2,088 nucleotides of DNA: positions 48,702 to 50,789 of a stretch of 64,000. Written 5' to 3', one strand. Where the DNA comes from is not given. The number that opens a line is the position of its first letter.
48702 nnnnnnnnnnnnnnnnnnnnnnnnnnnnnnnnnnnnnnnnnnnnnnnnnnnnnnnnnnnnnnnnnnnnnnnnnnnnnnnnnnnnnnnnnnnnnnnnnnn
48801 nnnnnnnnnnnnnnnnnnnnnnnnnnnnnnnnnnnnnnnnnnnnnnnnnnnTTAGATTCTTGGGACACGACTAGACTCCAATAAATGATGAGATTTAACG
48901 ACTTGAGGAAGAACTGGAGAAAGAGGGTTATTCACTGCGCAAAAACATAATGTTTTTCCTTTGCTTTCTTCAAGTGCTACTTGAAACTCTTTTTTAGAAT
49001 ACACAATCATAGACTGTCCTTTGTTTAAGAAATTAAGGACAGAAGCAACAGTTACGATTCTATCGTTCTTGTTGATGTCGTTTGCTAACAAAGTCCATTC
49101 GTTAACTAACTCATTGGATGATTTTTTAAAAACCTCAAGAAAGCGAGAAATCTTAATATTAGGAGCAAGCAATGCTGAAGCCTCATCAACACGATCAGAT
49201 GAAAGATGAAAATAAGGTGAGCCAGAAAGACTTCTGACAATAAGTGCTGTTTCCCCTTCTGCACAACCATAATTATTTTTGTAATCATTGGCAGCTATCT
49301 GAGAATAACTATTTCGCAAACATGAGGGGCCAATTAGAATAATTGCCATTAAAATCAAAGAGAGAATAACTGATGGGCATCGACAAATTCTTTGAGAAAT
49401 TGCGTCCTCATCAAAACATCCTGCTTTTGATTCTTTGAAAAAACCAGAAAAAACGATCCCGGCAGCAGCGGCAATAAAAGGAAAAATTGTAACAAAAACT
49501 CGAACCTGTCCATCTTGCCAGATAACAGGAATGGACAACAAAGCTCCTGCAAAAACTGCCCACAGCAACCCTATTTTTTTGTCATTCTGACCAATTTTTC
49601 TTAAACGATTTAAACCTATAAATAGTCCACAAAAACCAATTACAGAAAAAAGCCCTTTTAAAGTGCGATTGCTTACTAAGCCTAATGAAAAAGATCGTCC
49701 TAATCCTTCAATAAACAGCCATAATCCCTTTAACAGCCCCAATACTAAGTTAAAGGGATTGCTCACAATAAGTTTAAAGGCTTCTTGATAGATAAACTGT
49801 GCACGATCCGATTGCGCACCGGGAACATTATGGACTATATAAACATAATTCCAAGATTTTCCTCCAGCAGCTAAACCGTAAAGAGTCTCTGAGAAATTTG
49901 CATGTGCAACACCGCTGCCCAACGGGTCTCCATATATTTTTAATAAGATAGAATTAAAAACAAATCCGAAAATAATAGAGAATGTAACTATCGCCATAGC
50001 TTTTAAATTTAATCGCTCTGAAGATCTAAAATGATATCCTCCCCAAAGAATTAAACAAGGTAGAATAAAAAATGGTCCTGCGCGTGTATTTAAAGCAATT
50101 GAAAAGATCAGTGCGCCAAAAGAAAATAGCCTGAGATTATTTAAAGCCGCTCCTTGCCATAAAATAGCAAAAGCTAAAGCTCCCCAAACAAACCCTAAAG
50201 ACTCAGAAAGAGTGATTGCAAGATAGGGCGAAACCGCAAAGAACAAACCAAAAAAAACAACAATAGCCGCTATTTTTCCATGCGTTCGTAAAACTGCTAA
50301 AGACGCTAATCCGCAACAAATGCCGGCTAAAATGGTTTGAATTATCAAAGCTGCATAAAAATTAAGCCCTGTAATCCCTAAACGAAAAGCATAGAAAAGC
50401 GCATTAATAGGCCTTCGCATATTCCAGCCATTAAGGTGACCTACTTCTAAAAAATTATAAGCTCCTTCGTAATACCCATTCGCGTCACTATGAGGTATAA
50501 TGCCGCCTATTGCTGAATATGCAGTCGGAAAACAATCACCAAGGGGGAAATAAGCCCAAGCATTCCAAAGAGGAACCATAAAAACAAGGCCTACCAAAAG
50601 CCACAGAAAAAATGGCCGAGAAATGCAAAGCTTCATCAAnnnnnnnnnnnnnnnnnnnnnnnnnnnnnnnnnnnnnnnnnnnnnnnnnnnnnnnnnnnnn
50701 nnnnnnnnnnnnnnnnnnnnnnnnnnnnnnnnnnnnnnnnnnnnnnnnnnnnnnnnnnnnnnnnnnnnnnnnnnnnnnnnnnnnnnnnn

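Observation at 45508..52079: Five-gene, translationally coupled operon suggesting a polyprenyl-phosphate-(deoxy)hexose periplasmic glycosylation system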

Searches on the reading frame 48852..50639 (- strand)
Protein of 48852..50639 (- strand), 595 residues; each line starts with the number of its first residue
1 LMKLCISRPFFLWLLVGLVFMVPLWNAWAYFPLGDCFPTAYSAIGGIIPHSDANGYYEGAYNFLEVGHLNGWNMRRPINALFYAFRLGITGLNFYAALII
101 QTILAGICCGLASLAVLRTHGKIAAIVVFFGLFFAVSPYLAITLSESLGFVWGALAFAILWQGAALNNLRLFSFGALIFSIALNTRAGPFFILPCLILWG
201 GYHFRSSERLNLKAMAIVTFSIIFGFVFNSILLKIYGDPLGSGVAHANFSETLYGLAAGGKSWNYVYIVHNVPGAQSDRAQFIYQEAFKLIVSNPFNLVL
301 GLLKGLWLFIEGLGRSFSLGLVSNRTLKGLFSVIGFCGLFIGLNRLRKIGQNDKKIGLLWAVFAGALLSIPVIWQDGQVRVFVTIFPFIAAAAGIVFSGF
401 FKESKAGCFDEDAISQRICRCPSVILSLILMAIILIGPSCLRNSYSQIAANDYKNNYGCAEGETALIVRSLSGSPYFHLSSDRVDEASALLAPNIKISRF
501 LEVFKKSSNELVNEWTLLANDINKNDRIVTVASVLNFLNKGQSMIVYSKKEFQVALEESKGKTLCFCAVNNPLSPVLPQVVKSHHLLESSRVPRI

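Call 3: search_protein_families(library=pfam, proteins=[window:48852-50639:-], max_evalue=0.01)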
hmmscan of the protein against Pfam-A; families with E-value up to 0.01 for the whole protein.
window:48852-50639:- (595 aa): 0 families

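Call 4: search_protein_families(library=ncbifam, proteins=[window:48852-50639:-], max_evalue=0.01)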
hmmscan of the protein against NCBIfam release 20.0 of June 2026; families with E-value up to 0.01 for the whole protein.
window:48852-50639:- (595 aa): 0 families

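Call 5: find_homologous_proteins(query=window:48852-50639:-)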
Query window:48852-50639:- (595 aa): 6 proteins with E <= 0.001 among 8000 candidates.
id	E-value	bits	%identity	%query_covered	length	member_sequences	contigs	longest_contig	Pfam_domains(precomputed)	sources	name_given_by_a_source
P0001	0.0e+0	1334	100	100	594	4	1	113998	-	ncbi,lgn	-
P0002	1.3e-192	660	83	60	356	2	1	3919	-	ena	-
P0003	1.3e-57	214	35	72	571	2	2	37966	-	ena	-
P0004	8.4e-41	158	30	79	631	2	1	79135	-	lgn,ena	-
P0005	1.3e-40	158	28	78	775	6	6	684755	-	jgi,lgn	-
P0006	3.1e-23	100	29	60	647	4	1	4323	-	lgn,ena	-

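Call 6: search_solved_structures(query=window:48852-50639:-, max_evalue=10)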
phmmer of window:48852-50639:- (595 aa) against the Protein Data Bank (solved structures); distinct sequences matched with E-value up to 10: 1.
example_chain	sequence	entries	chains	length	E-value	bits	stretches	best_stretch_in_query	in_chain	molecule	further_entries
1whl_A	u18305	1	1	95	1.6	10.4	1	298-349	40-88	Cylindromatosis tumor suppressor CYLD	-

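Call 8: find_encoding_contigs(protein=P0001, flank=10000, max_places=3)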
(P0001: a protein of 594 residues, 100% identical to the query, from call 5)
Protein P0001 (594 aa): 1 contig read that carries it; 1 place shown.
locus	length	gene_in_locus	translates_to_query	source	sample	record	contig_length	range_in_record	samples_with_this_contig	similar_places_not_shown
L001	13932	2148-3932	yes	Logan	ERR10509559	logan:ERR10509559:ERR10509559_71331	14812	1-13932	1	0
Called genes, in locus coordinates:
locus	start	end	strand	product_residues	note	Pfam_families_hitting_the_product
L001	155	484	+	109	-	PF00111:Fer2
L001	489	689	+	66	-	PF04384:Fe-S_assembly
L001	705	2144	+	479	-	PF13489:Methyltransf_23, PF07021:MetW, PF13847:Methyltransf_31, PF08241:Methyltransf_11, PF08242:Methyltransf_12, PF13649:Methyltransf_25, PF00535:Glycos_transf_2, PF10111:Glyco_tranf_2_2 (weak), +1 more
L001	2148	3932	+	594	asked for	-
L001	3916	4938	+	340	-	PF01370:Epimerase, PF04321:RmlD_sub_bind (weak), PF16363:GDP_Man_Dehyd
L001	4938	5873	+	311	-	PF01370:Epimerase, PF04321:RmlD_sub_bind, PF16363:GDP_Man_Dehyd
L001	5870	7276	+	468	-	PF00483:NTP_transferase, PF12804:NTP_transf_3 (weak), PF22640:ManC_GMP_beta-helix, PF01050:MannoseP_isomer, PF07883:Cupin_2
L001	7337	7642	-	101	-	PF02575:YbaB_DNA_bd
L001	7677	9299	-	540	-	PF05496:RuvB_N (weak), PF13177:DNA_pol3_delta2, PF13191:AAA_16 (faint), PF00004:AAA, PF13401:AAA_22 (weak), PF22608:DNAX_ATPase_lid, PF12169:DNA_pol3_gamma3, PF12362:DUF3646, +1 more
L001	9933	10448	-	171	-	-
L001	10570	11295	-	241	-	PF01027:Bax1-I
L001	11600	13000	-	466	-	PF19425:Csd3_N2 (weak), PF01551:Peptidase_M23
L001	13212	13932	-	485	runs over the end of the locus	-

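Call 9: find_encoding_contigs(protein=P0003, flank=10000, max_places=3)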
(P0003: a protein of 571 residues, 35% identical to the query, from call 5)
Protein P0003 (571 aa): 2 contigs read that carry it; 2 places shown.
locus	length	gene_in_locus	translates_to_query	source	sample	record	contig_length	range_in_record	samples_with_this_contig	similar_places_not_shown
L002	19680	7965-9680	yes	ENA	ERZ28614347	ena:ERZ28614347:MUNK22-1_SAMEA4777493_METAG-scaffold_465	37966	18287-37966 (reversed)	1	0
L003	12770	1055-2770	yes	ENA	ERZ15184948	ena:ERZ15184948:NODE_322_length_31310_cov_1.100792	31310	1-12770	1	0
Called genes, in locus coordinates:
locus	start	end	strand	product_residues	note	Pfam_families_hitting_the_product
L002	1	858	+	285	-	?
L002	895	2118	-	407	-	-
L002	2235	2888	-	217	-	PF01351:RNase_HII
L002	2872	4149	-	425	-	PF00999:Na_H_Exchanger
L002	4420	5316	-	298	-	PF01522:Polysacc_deac_1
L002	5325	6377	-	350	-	PF01370:Epimerase, PF16363:GDP_Man_Dehyd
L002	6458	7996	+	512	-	PF01209:Ubie_methyltran (weak), PF13489:Methyltransf_23, PF13847:Methyltransf_31, PF08241:Methyltransf_11, PF08242:Methyltransf_12, PF13649:Methyltransf_25, PF00535:Glycos_transf_2, PF10111:Glyco_tranf_2_2, +2 more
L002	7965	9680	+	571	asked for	-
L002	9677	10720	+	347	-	PF01370:Epimerase, PF16363:GDP_Man_Dehyd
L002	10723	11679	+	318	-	PF04321:RmlD_sub_bind (weak), PF01370:Epimerase, PF16363:GDP_Man_Dehyd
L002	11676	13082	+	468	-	PF00483:NTP_transferase, PF12804:NTP_transf_3 (weak), PF22640:ManC_GMP_beta-helix, PF01050:MannoseP_isomer, PF07883:Cupin_2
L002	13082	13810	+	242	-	PF13489:Methyltransf_23, PF08241:Methyltransf_11, PF08242:Methyltransf_12 (faint), PF13649:Methyltransf_25 (faint)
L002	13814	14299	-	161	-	-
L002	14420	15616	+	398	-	PF07690:MFS_1, PF00083:Sugar_tr, PF06609:TRI12 (weak)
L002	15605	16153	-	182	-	-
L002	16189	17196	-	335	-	PF00814:TsaD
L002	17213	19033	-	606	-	PF00009:GTP_EFTU, PF22042:EF-G_D2, PF03144:GTP_EFTU_D2, PF00679:EFG_C, PF21018:BipA_C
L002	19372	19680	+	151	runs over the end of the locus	PF00190:Cupin_1 (weak), PF07883:Cupin_2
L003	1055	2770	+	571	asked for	-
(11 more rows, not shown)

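Call 10: find_encoding_contigs(protein=P0004, flank=10000, max_places=3)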
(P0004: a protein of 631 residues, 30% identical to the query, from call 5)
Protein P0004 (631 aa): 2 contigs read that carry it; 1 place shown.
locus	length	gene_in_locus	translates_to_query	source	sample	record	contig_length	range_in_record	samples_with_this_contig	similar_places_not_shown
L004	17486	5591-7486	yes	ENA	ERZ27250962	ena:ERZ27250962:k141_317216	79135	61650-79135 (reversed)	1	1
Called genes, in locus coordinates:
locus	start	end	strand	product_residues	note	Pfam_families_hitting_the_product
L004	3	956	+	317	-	?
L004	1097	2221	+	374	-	PF01370:Epimerase, PF16363:GDP_Man_Dehyd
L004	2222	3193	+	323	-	PF01370:Epimerase, PF04321:RmlD_sub_bind (weak), PF16363:GDP_Man_Dehyd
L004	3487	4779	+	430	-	PF00535:Glycos_transf_2, PF10111:Glyco_tranf_2_2 (weak), PF13641:Glyco_tranf_2_3 (faint)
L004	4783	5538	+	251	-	PF13489:Methyltransf_23 (weak), PF08241:Methyltransf_11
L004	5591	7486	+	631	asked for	-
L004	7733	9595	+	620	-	PF13522:GATase_6, PF13537:GATase_7, PF00733:Asn_synthase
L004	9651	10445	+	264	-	PF13489:Methyltransf_23, PF13847:Methyltransf_31, PF08241:Methyltransf_11, PF08242:Methyltransf_12, PF13649:Methyltransf_25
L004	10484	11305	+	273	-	PF13489:Methyltransf_23, PF08003:Methyltransf_9 (weak), PF13847:Methyltransf_31, PF08241:Methyltransf_11, PF08242:Methyltransf_12, PF13649:Methyltransf_25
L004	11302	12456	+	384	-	PF13439:Glyco_transf_4, PF13579:Glyco_trans_4_4, PF00534:Glycos_transf_1, PF13692:Glyco_trans_1_4, PF13524:Glyco_trans_1_2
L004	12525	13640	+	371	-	PF13439:Glyco_transf_4, PF20706:GT4-conflict, PF00534:Glycos_transf_1, PF13692:Glyco_trans_1_4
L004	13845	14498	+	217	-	PF02348:CTP_transf_3, PF12804:NTP_transf_3 (weak)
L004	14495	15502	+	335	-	PF01408:GFO_IDH_MocA, PF02894:GFO_IDH_MocA_C, PF22725:GFO_IDH_MocA_C3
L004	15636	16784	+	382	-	PF01041:DegT_DnrJ_EryC1, PF00155:Aminotran_1_2, PF00266:Aminotran_5, PF01053:Cys_Met_Meta_PP, PF01212:Beta_elim_lyase (weak)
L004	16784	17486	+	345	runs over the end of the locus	PF04321:RmlD_sub_bind, PF01073:3Beta_HSD, PF01370:Epimerase, PF02719:Polysacc_synt_2, PF16363:GDP_Man_Dehyd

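Call 11: find_encoding_contigs(protein=P0005, flank=10000, max_places=3)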
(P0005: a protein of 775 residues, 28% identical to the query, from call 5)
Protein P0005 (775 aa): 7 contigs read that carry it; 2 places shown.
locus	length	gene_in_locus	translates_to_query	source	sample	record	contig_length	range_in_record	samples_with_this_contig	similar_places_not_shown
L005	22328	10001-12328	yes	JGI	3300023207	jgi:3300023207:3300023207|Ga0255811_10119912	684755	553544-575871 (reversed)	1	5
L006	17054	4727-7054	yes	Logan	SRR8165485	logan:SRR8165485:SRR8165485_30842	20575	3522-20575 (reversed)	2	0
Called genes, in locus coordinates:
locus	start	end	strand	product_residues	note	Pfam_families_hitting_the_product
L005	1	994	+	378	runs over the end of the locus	PF13439:Glyco_transf_4, PF13579:Glyco_trans_4_4, PF00534:Glycos_transf_1, PF13692:Glyco_trans_1_4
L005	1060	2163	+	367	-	PF02350:Epimerase_2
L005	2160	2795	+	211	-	PF02585:PIG-L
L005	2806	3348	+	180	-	PF13302:Acetyltransf_3, PF13420:Acetyltransf_4, PF00583:Acetyltransf_1, PF13523:Acetyltransf_8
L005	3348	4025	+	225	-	PF08889:WbqC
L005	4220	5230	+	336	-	PF01408:GFO_IDH_MocA, PF03447:NAD_binding_3 (faint), PF02894:GFO_IDH_MocA_C, PF22725:GFO_IDH_MocA_C3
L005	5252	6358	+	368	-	PF00266:Aminotran_5 (weak), PF01041:DegT_DnrJ_EryC1, PF00155:Aminotran_1_2, PF01053:Cys_Met_Meta_PP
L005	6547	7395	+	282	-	PF13489:Methyltransf_23, PF05175:MTS (weak), PF06325:PrmA, PF08003:Methyltransf_9 (weak), PF13847:Methyltransf_31, PF08241:Methyltransf_11, PF08242:Methyltransf_12, PF13649:Methyltransf_25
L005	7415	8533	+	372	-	PF13439:Glyco_transf_4, PF13579:Glyco_trans_4_4, PF20706:GT4-conflict (weak), PF00534:Glycos_transf_1, PF13692:Glyco_trans_1_4, PF13524:Glyco_trans_1_2 (weak)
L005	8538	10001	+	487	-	PF13489:Methyltransf_23, PF07021:MetW (weak), PF13847:Methyltransf_31, PF08241:Methyltransf_11, PF08242:Methyltransf_12, PF13649:Methyltransf_25, PF00535:Glycos_transf_2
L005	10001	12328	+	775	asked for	-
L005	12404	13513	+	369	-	PF13439:Glyco_transf_4, PF13579:Glyco_trans_4_4 (weak), PF00534:Glycos_transf_1, PF13524:Glyco_trans_1_2 (weak), PF13692:Glyco_trans_1_4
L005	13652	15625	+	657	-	PF13522:GATase_6, PF13537:GATase_7, PF00733:Asn_synthase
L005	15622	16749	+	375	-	PF13477:Glyco_trans_4_2, PF13439:Glyco_transf_4, PF13579:Glyco_trans_4_4, PF00534:Glycos_transf_1, PF13692:Glyco_trans_1_4, PF13524:Glyco_trans_1_2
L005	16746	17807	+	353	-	PF00953:Glycos_transf_4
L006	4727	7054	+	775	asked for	-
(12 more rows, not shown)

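Call 18: find_related_loci(query=window:48852-50639:-, collection=genome_contigs, flank=10000)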
Query window:48852-50639:- (595 aa) in genome_contigs; peptide patterns used: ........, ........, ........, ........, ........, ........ (x = any residue, [..] = any of these).
32 stretches matched a pattern, but none encodes a relative of the query by tblastn (E <= 1e-3).

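Call 29: predict_structure(alignment_id=A1)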
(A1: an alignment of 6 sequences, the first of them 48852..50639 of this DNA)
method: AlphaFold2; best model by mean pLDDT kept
length: 595 residues; sequences in the alignment: 6
mean_pLDDT: 57.5   pTM: 0.61
mean pLDDT of the five models: 57.5, 53.0, 50.9, 49.7, 48.1
residues with pLDDT >= 90: 12; 70-90: 206; 50-70: 136; < 50: 241
segments of 3 or more residues with pLDDT < 50: 1-8, 30-55, 239-247, 317-322, 375-377, 407-428, 430-595
pLDDT, mean of each block of 10 residues (from residue 1): 42 64 59 30 35 50 66 63 73 71 80 81 79 72 68 88 87 90 73 87 69 88 81 63 49 72 68 65 81 82 72 52 59 67 67 76 79 54 80 75 50 37 44 42 29 36 41 31 30 28 26 28 31 29 35 44 40 29 24 22
secondary structure, 60 per line:
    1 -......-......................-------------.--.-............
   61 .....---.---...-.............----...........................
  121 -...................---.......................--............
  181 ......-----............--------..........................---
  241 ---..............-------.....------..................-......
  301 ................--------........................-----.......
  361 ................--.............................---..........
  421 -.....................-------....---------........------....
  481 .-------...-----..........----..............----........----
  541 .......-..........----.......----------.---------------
elements in order: H2-7 H9-30 H49-65 H77-89 H94-120 H122-140 H144-166 H169-186 H192-203 H212-236 H244-257 H265-269 H276-293 H295-316 H325-348 H354-376 H379-407 H411-420 H422-442 H450-453 E463-470 E477-481 E489-491 H497-506 H511-524 E529-536 E541-547 H549-558 E563-569

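Call 30: search_protein_representatives(alignment_id=A1)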
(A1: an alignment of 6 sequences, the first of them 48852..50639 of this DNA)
Query: 6 sequences, 619 profile positions. Proteins with E-value up to 0.001 (for the whole library): 2119; up to 1e-10: 1791; up to 1e-30: 1305. The best 150 are listed.
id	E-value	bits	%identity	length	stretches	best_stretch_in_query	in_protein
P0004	7.3e-221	751.3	-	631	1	2-578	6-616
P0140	1.2e-184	631.6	-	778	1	9-593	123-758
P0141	2.1e-137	475.6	-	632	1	32-607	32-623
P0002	3.1e-131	455.2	-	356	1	284-618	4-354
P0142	9.2e-130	450.4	-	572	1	57-610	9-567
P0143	2.4e-122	425.9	-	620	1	16-539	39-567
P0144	7.3e-122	424.3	-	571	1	49-614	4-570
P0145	3.3e-118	412.2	-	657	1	46-594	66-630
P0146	5.3e-116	404.9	-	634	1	27-592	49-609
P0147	3.9e-115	402.1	-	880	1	51-561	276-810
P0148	4.8e-115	401.8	-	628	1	38-606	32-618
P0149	3.5e-114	398.9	-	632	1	26-576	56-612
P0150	7.5e-114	397.8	-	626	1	47-539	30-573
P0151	2.1e-113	396.4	-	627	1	49-592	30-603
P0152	3.0e-112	392.5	-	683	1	60-594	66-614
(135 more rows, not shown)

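Call 32: search_protein_families(library=pfam, alignment_id=A2, max_evalue=0.01)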
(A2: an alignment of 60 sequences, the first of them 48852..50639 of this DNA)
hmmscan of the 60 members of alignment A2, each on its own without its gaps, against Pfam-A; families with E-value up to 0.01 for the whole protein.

A. member 1, window:48852-50639:- (595 aa): 0 families

B. families by the number of members that match (of 60 scanned): 3 families
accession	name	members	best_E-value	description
PF13231.12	PMT_2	5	7.6e-07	Dolichyl-phosphate-mannose-protein mannosyltransferase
PF04932.20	Wzy_C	1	0.00018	O-Antigen ligase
PF09971.14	DUF2206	1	0.0077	Predicted membrane protein (DUF2206)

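Call 33: search_solved_structures(query=A2, max_evalue=10, show_alignments=2)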
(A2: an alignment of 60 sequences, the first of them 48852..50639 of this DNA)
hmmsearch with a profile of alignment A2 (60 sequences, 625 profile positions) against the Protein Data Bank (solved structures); distinct sequences matched with E-value up to 10: 0.

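Call 34: find_homologous_proteins(query=A2, max_evalue=1e-20)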
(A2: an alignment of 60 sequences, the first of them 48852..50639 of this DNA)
Query A2 (60 sequences) (595 aa, profile of the alignment): 6 proteins with E <= 1e-20 among 8000 candidates.
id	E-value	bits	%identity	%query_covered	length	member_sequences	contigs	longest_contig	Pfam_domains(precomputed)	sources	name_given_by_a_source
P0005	1.7e-197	676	28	78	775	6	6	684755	-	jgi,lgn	-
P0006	1.2e-163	564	29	60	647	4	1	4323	-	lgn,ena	-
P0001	5.5e-152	526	100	100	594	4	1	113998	-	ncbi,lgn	-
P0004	1.6e-148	514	30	79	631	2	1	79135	-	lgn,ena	-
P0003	1.7e-124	435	35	72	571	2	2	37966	-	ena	-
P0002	1.7e-55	207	83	60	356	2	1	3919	-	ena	-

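Call 43: predict_structure(alignment_id=A2)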
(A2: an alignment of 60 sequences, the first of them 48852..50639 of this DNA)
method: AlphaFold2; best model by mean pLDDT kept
length: 595 residues; sequences in the alignment: 60
mean_pLDDT: 89.3   pTM: 0.92
mean pLDDT of the five models: 89.3, 87.2, 86.5, 86.5, 85.8
residues with pLDDT >= 90: 429; 70-90: 110; 50-70: 43; < 50: 13
segments of 3 or more residues with pLDDT < 50: 1-5, 589-595
pLDDT, mean of each block of 10 residues (from residue 1): 59 92 89 56 87 94 92 95 97 95 97 94 95 94 95 98 95 98 96 98 94 98 98 96 92 97 96 93 98 98 96 86 88 94 94 94 98 92 97 94 62 62 95 96 80 77 90 93 78 88 78 89 93 91 92 92 89 73 64 38
secondary structure, 60 per line:
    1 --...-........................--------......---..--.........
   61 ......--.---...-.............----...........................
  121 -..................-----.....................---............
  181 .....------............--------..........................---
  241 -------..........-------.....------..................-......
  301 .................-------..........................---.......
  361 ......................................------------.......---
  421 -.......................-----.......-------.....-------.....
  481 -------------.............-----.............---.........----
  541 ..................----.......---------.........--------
elements in order: H7-30 H39-42 H52-66 H77-89 H94-120 H122-139 H145-165 H169-185 H192-203 H212-236 H248-257 H265-269 H276-293 H295-317 H325-350 H354-398 H411-417 H422-444 H450-456 E464-468 E476-480 E494-496 H497-506 H512-524 E528-536 E541-548 H549-558 E563-569 E579-587
